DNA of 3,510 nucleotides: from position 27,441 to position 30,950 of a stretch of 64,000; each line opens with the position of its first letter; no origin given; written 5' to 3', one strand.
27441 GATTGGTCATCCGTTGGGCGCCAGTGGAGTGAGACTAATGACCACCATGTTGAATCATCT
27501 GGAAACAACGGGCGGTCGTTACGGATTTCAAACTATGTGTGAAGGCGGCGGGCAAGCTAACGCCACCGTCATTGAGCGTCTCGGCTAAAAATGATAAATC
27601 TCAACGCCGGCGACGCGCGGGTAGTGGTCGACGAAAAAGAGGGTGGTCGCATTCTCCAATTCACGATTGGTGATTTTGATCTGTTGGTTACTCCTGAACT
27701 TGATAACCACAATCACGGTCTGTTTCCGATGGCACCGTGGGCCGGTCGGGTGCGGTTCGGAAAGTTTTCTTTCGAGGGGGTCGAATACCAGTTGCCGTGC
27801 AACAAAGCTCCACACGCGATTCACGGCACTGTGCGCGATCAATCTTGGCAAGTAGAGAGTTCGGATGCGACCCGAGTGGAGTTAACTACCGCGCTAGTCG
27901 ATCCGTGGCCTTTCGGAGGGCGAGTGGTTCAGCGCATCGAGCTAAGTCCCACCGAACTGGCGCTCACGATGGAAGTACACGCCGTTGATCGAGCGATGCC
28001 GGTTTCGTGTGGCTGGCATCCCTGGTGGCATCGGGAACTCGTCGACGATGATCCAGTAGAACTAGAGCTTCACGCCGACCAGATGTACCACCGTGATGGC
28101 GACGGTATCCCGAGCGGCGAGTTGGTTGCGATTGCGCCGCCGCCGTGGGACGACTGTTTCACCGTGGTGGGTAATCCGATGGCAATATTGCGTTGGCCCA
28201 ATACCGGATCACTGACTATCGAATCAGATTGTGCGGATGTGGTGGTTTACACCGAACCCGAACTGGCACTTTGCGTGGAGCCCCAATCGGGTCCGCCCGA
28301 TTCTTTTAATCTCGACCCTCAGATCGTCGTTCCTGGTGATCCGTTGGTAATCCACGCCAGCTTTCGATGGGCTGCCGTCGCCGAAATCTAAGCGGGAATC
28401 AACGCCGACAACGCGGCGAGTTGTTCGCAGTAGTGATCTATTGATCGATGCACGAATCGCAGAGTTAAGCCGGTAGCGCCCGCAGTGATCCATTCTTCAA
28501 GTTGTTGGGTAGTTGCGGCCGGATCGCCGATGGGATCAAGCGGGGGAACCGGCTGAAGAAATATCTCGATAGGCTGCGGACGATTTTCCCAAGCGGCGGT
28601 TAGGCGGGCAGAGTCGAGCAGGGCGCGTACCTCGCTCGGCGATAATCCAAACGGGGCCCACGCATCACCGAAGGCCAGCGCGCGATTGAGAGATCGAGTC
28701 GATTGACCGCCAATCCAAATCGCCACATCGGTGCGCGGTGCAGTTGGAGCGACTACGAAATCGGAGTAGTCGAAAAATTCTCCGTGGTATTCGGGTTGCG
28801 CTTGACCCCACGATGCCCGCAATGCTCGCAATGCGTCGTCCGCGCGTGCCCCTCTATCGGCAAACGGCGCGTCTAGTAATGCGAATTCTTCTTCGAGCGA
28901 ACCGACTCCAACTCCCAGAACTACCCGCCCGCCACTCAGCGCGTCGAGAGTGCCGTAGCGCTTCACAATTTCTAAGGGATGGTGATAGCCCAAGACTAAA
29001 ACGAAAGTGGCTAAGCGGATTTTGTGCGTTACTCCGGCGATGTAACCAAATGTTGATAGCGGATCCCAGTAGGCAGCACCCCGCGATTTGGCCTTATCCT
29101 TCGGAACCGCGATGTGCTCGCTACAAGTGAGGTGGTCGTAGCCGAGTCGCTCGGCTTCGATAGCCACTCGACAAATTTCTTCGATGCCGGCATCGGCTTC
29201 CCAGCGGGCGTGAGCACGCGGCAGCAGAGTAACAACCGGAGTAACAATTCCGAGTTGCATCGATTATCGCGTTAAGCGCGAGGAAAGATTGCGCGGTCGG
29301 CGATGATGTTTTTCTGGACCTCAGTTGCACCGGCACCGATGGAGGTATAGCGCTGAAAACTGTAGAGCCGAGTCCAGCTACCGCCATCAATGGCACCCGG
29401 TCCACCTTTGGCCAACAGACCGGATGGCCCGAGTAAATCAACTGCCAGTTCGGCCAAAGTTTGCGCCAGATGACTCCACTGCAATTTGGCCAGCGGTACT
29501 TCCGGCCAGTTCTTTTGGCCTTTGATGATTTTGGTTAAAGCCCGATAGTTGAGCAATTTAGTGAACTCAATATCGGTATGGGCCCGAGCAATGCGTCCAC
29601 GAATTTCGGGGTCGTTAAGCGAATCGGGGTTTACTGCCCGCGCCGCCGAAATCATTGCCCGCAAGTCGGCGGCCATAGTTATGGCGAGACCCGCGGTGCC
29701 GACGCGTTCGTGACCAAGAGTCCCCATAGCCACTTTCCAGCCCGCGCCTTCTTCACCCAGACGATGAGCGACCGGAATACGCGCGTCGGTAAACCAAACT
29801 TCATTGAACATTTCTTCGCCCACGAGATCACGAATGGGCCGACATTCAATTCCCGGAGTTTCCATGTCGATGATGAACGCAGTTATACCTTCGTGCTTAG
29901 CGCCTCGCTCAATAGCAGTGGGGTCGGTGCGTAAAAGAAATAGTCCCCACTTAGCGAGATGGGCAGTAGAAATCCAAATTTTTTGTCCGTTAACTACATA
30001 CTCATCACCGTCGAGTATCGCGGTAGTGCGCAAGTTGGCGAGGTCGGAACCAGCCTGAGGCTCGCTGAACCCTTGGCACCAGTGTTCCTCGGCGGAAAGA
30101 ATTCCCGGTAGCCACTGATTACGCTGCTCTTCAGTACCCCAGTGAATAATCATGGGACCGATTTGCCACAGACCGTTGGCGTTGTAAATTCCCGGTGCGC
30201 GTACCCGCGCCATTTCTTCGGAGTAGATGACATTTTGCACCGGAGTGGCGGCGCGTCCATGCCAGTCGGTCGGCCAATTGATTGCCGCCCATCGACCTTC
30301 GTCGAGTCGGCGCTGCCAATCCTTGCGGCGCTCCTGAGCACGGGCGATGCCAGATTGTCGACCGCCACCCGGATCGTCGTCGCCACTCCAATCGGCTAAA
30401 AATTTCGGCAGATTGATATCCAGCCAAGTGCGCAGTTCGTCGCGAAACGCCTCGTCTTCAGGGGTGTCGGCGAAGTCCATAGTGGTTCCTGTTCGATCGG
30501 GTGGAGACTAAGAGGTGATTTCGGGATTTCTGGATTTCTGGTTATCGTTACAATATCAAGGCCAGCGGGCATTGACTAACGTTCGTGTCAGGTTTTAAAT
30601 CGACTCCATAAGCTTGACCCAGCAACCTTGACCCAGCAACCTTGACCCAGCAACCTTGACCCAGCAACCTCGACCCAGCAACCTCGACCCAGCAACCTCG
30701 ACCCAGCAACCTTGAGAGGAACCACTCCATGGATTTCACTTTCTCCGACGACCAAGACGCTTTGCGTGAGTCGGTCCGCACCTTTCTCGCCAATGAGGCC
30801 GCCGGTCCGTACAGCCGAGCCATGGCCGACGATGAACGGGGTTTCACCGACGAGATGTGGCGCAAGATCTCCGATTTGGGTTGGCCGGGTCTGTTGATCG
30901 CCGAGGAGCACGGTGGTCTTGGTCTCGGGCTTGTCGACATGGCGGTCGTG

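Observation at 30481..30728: Divergent ACAD spacer: a 7 x 14-bp array fills the leader between a good promoter and the SD, with a second 8-bp array on the other side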

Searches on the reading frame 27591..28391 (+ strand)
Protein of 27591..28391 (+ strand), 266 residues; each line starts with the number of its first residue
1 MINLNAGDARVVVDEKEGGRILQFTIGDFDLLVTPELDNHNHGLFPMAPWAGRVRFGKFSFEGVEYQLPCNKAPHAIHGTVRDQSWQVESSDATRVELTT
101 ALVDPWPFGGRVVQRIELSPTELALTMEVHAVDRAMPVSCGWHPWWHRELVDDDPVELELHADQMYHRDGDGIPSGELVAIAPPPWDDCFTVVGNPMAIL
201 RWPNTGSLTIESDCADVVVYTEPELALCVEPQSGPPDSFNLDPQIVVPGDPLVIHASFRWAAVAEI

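Call 9: search_protein_families(library=pfam, proteins=[window:27591-28391:+])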
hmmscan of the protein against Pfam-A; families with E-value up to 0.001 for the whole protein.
window:27591-28391:+ (266 aa): 1 family
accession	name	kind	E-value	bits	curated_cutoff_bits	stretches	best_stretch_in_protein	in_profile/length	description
PF01263.26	Aldose_epim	-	4.7e-28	98.9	27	1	6-243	7-276/299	Aldose 1-epimerase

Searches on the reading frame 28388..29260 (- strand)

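Call 9: search_protein_families(library=pfam, proteins=[window:28388-29260:-])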
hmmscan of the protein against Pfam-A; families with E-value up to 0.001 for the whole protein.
window:28388-29260:- (290 aa): 1 family
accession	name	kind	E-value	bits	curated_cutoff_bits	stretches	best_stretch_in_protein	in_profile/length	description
PF00296.26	Bac_luciferase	-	4.6e-39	135.1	27.9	1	14-234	9-223/314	Luciferase-like monooxygenase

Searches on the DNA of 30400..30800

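Call 21: search_rna_families(source=window, start=30400, end=30800, threshold=evalue, max_evalue=10)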
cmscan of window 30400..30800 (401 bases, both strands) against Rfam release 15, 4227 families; matches with E-value up to 10: 0.
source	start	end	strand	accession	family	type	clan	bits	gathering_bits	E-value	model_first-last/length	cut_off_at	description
